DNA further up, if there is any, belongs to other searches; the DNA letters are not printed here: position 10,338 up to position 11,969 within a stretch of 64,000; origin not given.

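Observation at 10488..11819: Unusually long bactofilin-like beta-helix with an almost perfectly regular 17-residue VGG period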

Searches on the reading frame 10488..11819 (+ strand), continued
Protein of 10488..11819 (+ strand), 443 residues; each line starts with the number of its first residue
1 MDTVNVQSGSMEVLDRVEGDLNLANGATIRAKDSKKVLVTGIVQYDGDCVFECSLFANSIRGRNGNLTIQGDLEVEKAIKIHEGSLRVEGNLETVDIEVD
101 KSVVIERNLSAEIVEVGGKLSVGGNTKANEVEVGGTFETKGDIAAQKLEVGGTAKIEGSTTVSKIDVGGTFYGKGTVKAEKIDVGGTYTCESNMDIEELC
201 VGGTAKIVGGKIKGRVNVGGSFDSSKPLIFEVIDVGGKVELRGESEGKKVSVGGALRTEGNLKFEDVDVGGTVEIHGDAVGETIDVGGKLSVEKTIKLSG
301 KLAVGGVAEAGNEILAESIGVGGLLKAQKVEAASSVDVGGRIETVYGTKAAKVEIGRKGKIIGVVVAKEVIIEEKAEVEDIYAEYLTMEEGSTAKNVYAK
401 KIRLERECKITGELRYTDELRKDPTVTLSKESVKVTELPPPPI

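Call 20: predict_structure(alignment_id=A1)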
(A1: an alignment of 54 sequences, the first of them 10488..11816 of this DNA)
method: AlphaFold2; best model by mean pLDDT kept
length: 443 residues; sequences in the alignment: 54
mean_pLDDT: 97.5   pTM: 0.88
mean pLDDT of the five models: 97.5, 97.5, 97.4, 97.3, 97.2
residues with pLDDT >= 90: 436; 70-90: 6; 50-70: 1; < 50: 0
segments of 3 or more residues with pLDDT < 50: none
pLDDT, mean of each block of 10 residues (from residue 1): 91 96 97 93 97 98 97 98 98 98 98 98 98 98 98 98 98 98 98 97 98 98 98 98 97 98 98 98 98 99 98 98 98 98 98 98 98 98 98 98 98 98 97 96 87
secondary structure, 60 per line:
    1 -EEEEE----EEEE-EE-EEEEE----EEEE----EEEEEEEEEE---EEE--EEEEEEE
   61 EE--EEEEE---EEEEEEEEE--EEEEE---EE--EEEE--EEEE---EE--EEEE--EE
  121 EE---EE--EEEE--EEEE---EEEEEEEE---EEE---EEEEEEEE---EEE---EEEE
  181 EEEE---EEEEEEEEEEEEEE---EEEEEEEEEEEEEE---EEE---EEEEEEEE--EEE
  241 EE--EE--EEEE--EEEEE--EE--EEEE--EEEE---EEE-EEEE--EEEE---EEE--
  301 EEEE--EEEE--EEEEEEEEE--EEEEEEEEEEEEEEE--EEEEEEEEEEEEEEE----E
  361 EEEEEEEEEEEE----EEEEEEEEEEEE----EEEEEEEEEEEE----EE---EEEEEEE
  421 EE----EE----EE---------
elements in order: E2-6 E11-14 E19-23 E28-31 E36-45 E49-51 E54-62 E65-69 E73-81 E84-88 E96-99 E102-105 E113-116 E119-122 E130-133 E136-139 E143-150 E154-156 E160-167 E171-173 E177-184 E188-201 E205-218 E222-224 E228-235 E238-242 E249-252 E255-259 E266-269 E272-275 E279-281 E283-286 E289-292 E296-298 E301-304 E307-310 E313-321 E324-338 E341-355 E360-372 E377-388 E393-404 E414-422

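Call 22: search_solved_structures(query=A1, max_evalue=1)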
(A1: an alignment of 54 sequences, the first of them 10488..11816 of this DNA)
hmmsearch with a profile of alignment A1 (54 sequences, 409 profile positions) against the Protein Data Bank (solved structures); distinct sequences matched with E-value up to 1: 2.
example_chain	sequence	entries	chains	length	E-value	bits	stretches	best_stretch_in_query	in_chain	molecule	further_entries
9cuy_g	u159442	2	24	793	1.4e-06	30.7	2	237-352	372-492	Putative tail fiber protein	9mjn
5b04_I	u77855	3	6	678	0.11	14.6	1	269-345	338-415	Probable translation initiation factor eIF-2B subunit epsilon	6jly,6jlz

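Call 26: fold_search(model_id=the predicted structure, library=pdb)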
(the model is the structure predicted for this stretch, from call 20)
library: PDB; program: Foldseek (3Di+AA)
matches with E <= 10: 45; with E <= 0.001: 0
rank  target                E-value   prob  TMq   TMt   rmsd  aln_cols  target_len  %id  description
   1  6p5t_D                3.7e-01  0.25  0.29  0.19  18.2       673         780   10  Surface-layer (S-layer) RsaA protein from Caulobacter crescentus bound to strontium and iodide (released 2020-01-15)
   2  6p5t_A                5.9e-01  0.18  0.29  0.19  17.2       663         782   10  Surface-layer (S-layer) RsaA protein from Caulobacter crescentus bound to strontium and iodide (released 2020-01-15)
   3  5t61_C                9.6e-01  0.11  0.14  0.21  10.6       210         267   14  TUNGSTEN-CONTAINING FORMYLMETHANOFURAN DEHYDROGENASE FROM METHANOTHERMOBACTER WOLFEII, TRICLINIC FORM AT 2.55 A (released 2016-10-19)
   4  8c50_A                1.1e+00  0.02  0.10  0.11  18.9       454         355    9  Pontibacter korlensis curli subunit CsgA (released 2023-06-28)
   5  6p5t_C                1.2e+00  0.08  0.21  0.15  17.5       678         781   10  Surface-layer (S-layer) RsaA protein from Caulobacter crescentus bound to strontium and iodide (released 2020-01-15)
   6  8cpk_B                1.5e+00  0.03  0.14  0.15  16.7       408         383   12  Crystal structure of EtpA secretion domain from Enterotoxigenic Escherichia coli (released 2024-01-10)
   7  8cu9                  1.6e+00  0.06  0.13  0.13  11.7       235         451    8  Crystal Structure of Bifunctional protein GlmU from Klebsiella pneumoniae subsp. pneumoniae (released 2022-05-25)
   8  8cpk_A                2.1e+00  0.03  0.14  0.16  17.3       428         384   11  Crystal structure of EtpA secretion domain from Enterotoxigenic Escherichia coli (released 2024-01-10)
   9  5t61_O                2.5e+00  0.07  0.14  0.21  10.8       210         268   14  TUNGSTEN-CONTAINING FORMYLMETHANOFURAN DEHYDROGENASE FROM METHANOTHERMOBACTER WOLFEII, TRICLINIC FORM AT 2.55 A (released 2016-10-19)
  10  3fs8_A                3.0e+00  0.04  0.13  0.17  12.2       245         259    8  Crystal structure of QdtC, the dTDP-3-amino-3,6-dideoxy-D-glucose N-acetyl transferase from Thermoanaerobacterium ther (released 2009-02-17)
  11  2pig_B                3.0e+00  0.03  0.13  0.15  13.2       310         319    9  Crystal structure of ydcK from Salmonella cholerae at 2.38 A resolution. Northeast Structural Genomics target SCR6 (released 2007-04-24)
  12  5j44_A                3.2e+00  0.10  0.29  0.17  15.6       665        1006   11  Crystal structure of the Secreted Extracellular protein A (SepA) from Shigella flexneri (released 2017-04-12)
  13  7kr9                  3.3e+00  0.09  0.14  0.14  11.2       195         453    9  Bifunctional enzyme GlmU bound to Zn(II) (released 2021-12-01)
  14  3foq                  3.5e+00  0.09  0.13  0.13  11.5       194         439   10  Crystal structure of N-acetylglucosamine-1-phosphate uridyltransferase (GlmU) from Mycobacterium tuberculosis in a cubic (released 2009-06-09)
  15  9mh4                  3.5e+00  0.03  0.12  0.12  12.2       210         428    7  Crystal Structure of Bifunctional protein GlmU from Klebsiella aerogenes (released 2024-12-18)
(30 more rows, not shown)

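Call 30: find_related_loci(query=A2, collection=genome_contigs, flank=4000)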
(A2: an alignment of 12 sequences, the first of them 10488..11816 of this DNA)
Query A2 (443 aa) in genome_contigs; peptide patterns used: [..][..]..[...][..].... (x = any residue, [..] = any of these).
96 stretches matched a pattern; 71 encode a relative of the query (tblastn E <= 1e-3); 71 distinct loci.
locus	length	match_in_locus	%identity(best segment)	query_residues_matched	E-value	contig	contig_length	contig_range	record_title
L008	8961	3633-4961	84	1-443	0e+0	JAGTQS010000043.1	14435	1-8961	MAG: Candidatus Bathyarchaeota archaeon isolate QZM_B1_bin_12_1 QZM_B1_bin_12_1_scaffold_4397_curated, whole genome shot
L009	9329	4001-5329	66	1-443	0e+0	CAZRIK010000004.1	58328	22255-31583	MAG TPA_asm: uncultured Candidatus Bathyarchaeia archaeon isolate binchicken_co378_2 genome assembly, contig: NODE_370_l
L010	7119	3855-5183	64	1-443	2e-174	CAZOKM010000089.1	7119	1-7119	MAG TPA_asm: uncultured Candidatus Bathyarchaeia archaeon isolate SRP098346_co1_298 genome assembly, contig: NODE_14754_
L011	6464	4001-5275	53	1-443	7e-140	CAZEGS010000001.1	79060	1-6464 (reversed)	MAG TPA_asm: uncultured Candidatus Bathyarchaeia archaeon isolate binchicken_co6_533 genome assembly, contig: NODE_113_l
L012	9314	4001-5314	52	5-443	3e-137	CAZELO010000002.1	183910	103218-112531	MAG TPA_asm: uncultured Candidatus Bathyarchaeia archaeon isolate SRP323688_co1_251 genome assembly, contig: NODE_142_le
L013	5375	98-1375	49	1-443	9e-132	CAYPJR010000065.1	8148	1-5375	MAG TPA_asm: uncultured Candidatus Bathyarchaeia archaeon isolate SRP104967_co1_31 genome assembly, contig: NODE_3004_le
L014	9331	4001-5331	69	1-443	2e-155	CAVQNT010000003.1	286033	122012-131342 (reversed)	MAG: Candidatus Bathyarchaeota archaeon isolate MFD04408.bin.1.228 genome assembly, contig: contig_39848, whole genome s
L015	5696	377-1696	47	4-443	3e-119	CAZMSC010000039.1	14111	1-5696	MAG TPA_asm: uncultured Candidatus Bathyarchaeia archaeon isolate SRP104967_co1_102 genome assembly, contig: NODE_1439_l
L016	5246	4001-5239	48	1-431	9e-118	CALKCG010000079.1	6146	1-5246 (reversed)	MAG: uncultured archaeon isolate S1_Bin_METABAT__59_1 genome assembly, contig: c_000000660999, whole genome shotgun sequ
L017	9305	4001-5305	46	4-438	3e-116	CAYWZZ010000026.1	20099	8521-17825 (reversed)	MAG TPA_asm: uncultured Candidatus Bathyarchaeia archaeon isolate SRP104967_co1_9 genome assembly, contig: NODE_902_leng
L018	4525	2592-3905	41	4-443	2e-103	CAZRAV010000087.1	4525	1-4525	MAG TPA_asm: uncultured Candidatus Bathyarchaeia archaeon isolate SRP239594_co1_175 genome assembly, contig: NODE_15280_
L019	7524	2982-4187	44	3-439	1e-99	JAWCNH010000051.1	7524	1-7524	MAG: Candidatus Bathyarchaeia archaeon isolate JZ-2_201709_bins_144 JZ-2_201709_bins_144_scaffold_51, whole genome shotg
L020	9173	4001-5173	44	14-439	2e-97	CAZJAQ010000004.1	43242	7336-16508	MAG TPA_asm: uncultured Candidatus Bathyarchaeia archaeon isolate binchicken_co395_144 genome assembly, contig: NODE_74_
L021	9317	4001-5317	40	2-443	1e-95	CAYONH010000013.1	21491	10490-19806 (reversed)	MAG TPA_asm: uncultured Candidatus Bathyarchaeia archaeon isolate SRP068000_co4_41 genome assembly, contig: NODE_2389_le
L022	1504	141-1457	41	2-443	2e-101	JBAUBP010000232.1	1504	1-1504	MAG: Candidatus Bathyarchaeia archaeon isolate MFD12973_ilm_asm_bin19 k127_556237, whole genome shotgun sequence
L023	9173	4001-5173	43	14-439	1e-93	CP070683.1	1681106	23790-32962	MAG: Candidatus Bathyarchaeota archaeon isolate bin67 chromosome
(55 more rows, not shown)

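Call 38: search_protein_families(library=pfam, proteins=[L023:1547-2917:+, L006:6209-7033:+, L005:4029-4778:+, P0111, L001:7335-8321:+], max_evalue=0.01)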
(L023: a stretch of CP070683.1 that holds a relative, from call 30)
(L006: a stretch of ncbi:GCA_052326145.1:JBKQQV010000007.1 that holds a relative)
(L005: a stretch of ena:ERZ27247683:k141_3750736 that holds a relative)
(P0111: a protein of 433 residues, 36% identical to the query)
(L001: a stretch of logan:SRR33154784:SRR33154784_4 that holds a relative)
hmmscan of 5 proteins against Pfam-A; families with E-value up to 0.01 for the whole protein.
L023:1547-2917:+ (457 aa): 5 families
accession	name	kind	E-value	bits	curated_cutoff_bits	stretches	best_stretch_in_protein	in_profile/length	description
PF14947.12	HTH_45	-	2.4e-13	50.3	25.5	1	5-84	1-75/77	Winged helix-turn-helix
PF06745.19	ATPase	-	4.9e-11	42.9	26.6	1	240-450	3-215/231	KaiC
PF24336.1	DUF7504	-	8.1e-06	26.8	27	1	262-420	8-177/179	Family of unknown function (DUF7504)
PF14277.12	DUF4364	-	0.00067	19.9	26.9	1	42-97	37-90/162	Domain of unknown function (DUF4364)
PF13584.12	BatD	-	0.0097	17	24.1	0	120-205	6-76/92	BatD DUF11 like domain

L006:6209-7033:+ (275 aa): 2 families
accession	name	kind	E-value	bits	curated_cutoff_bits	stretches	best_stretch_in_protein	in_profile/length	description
PF00211.25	Guanylate_cyc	-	2.7e-15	56.9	21.9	1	100-250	9-171/183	Adenylate and Guanylate cyclase catalytic domain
PF14947.12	HTH_45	-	7.3e-09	36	25.5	1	7-85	1-73/77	Winged helix-turn-helix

L005:4029-4778:+ (249 aa): 1 family
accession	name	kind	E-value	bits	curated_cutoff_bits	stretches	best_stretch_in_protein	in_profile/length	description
PF19502.5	DUF6036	-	0.00026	21.3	23.6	1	11-148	9-116/164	Nucleotidyltransferase of unknown function (DUF6036)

P0111 (433 aa): 2 families
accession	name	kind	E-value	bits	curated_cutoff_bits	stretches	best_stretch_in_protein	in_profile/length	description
PF14947.12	HTH_45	-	2.1e-10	40.9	25.5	1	350-421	6-73/77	Winged helix-turn-helix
PF04519.19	Bactofilin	-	5.3e-07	30.2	27.9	1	68-162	4-95/98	Polymer-forming cytoskeletal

L001:7335-8321:+ (329 aa): 2 families
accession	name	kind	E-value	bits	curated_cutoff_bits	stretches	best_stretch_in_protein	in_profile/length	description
PF14947.12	HTH_45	-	6.9e-14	52.1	25.5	1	6-85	1-75/77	Winged helix-turn-helix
PF06745.19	ATPase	-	1.4e-07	31.6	26.6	1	109-278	1-172/231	KaiC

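Call 51: search_protein_representatives(alignment_id=A1)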
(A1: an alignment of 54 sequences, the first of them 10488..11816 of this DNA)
Query: 54 sequences, 409 profile positions. Proteins with E-value up to 0.001 (for the whole library): 4019; up to 1e-10: 944; up to 1e-30: 180. The best 150 are listed.
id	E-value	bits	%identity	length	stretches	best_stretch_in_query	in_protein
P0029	4.5e-152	523.1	-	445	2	3-276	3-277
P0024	9.9e-138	475.9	-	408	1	3-406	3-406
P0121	1.6e-135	468.6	-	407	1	1-406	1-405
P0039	3.9e-134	464.0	-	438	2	110-408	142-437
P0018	1.9e-133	461.7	-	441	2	104-408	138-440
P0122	1.2e-131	455.9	-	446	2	127-408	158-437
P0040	8.3e-130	449.8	-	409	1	3-408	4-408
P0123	6.5e-127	440.2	-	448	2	105-407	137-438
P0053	1.3e-125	436.0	-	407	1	4-408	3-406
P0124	1.4e-125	435.8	-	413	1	4-403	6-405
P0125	1.4e-123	429.2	-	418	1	5-408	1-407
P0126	6.4e-122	423.8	-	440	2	122-407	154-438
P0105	3.0e-121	421.6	-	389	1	2-408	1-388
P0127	1.2e-120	419.6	-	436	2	123-408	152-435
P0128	4.0e-118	411.3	-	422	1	1-407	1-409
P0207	1.3e-51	192.3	-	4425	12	67-288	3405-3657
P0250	7.7e-38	146.9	-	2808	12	46-311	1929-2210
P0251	3.7e-37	144.6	-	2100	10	36-269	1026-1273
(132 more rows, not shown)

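Call 52: search_protein_families(library=pfam, proteins=[P0207, P0251, P0250], max_evalue=0.001)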
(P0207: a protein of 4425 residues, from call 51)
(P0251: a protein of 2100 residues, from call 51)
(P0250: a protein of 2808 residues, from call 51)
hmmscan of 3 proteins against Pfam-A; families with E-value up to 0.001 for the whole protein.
P0207 (4425 aa): 1 family
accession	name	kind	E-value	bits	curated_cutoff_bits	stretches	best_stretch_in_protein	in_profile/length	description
PF12951.13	PATR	-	0.00039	20.8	27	1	178-210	1-30/30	Passenger-associated-transport-repeat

P0251 (2100 aa): 2 families
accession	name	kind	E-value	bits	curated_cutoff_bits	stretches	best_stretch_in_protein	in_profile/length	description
PF04519.19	Bactofilin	-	3.7e-36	123.8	27.9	0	1471-1543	15-82/98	Polymer-forming cytoskeletal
PF25084.1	LbH_EIF2B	-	2.6e-07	31.1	54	0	1456-1559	3-103/105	EIF2B subunit epsilon LbH domain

P0250 (2808 aa): 1 family
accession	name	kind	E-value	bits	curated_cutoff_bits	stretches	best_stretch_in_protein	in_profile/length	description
PF04519.19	Bactofilin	-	2.2e-13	50.7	27.9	1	1114-1206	6-90/98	Polymer-forming cytoskeletal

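Call 53: search_protein_families(library=pfam, proteins=[window:10488-11819:+], max_evalue=0.01)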
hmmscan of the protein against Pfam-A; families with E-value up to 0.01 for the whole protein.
window:10488-11819:+ (443 aa): 1 family
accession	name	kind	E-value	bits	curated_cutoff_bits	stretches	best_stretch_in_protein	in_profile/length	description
PF04519.19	Bactofilin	-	3.8e-12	46.7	27.9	3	66-160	6-97/98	Polymer-forming cytoskeletal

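Call 63: search_protein_families(library=padloc, proteins=[window:10488-11819:+, L023:1547-2917:+, L006:6209-7033:+], max_evalue=0.01)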
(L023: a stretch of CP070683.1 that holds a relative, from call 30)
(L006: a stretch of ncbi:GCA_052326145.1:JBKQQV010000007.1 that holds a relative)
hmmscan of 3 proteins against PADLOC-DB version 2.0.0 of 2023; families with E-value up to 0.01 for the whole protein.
window:10488-11819:+ (443 aa): 0 families

L023:1547-2917:+ (457 aa): 2 families
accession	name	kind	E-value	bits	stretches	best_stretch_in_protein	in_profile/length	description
PDLC03869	LmuC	-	0.0023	15.6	1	39-79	90-130/168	-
PDLC02324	AbiEii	-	0.0078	14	0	59-155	111-205/231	AbiEii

L006:6209-7033:+ (275 aa): 3 families
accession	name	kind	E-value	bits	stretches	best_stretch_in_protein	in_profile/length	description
PDLC02367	PycC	-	6e-05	20.6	1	100-236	44-195/226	-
PDLC00765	PycC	-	0.0012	15.9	1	99-253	257-432/477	Pycsar cyclase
PDLC02369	PycC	-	0.0076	13.8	0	103-237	50-195/248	-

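Call 64: search_protein_families(library=phrogs, proteins=[window:10488-11819:+], max_evalue=0.01)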
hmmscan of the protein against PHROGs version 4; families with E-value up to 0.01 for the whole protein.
window:10488-11819:+ (443 aa): 1 family
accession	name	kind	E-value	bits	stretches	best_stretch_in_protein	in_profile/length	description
phrog_4549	-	tail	0.0001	21.6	1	60-388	430-738/869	tail fiber protein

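Call 66: fold_search(model_id=the predicted structure, library=viral)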
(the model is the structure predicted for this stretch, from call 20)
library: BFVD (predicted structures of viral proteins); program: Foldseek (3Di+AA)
matches with E <= 10: 179; with E <= 0.001: 15
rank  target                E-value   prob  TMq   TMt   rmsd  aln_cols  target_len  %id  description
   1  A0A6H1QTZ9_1          5.5e-09  1.00  0.42  0.27  12.2       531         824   18  Uncharacterized protein [Ostreococcus mediterraneus virus 2]
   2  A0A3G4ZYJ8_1          1.9e-06  1.00  0.48  0.27  10.5       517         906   15  Peptidase S74 domain-containing protein [Gaeavirus sp.]
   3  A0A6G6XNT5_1          2.0e-06  1.00  0.36  0.22  12.4       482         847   14  (no name in the UniProt tables at hand)
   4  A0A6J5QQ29            6.5e-06  1.00  0.34  0.16  14.2       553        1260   15  Uncharacterized protein [uncultured Caudovirales phage]
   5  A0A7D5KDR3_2          8.6e-06  1.00  0.27  0.14  29.9       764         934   10  Uncharacterized protein [Synechococcus phage S-CAM7]
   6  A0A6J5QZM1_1          2.0e-05  1.00  0.22  0.08  45.4       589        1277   14  PKD/Chitinase domain containing protein [uncultured Caudovirales phage]
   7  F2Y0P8                4.6e-05  0.63  0.13  0.13  19.9       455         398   17  (no name in the UniProt tables at hand)
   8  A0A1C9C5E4            8.7e-05  1.00  0.25  0.16  19.8       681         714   11  Uncharacterized protein [Heterosigma akashiwo virus 01]
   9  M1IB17                1.6e-04  0.72  0.15  0.08  29.6       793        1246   11  (no name in the UniProt tables at hand)
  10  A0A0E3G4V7            5.4e-04  0.90  0.20  0.14  15.9       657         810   13  Baseplate wedge initiator [Synechococcus phage ACG-2014f]
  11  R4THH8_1              6.2e-04  0.98  0.24  0.13  16.3       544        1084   12  (no name in the UniProt tables at hand)
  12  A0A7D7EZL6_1          6.5e-04  0.98  0.30  0.16  13.7       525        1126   11  (no name in the UniProt tables at hand)
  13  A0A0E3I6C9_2          7.5e-04  0.99  0.28  0.18  17.4       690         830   11  Baseplate wedge initiator [Synechococcus phage ACG-2014f]
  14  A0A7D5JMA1            9.1e-04  0.99  0.31  0.12  24.6       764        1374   12  Peptidase S74 domain-containing protein [Synechococcus phage S-CAM7]
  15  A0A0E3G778            9.1e-04  0.96  0.25  0.12  30.8       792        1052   10  Baseplate wedge initiator [Synechococcus phage ACG-2014f]
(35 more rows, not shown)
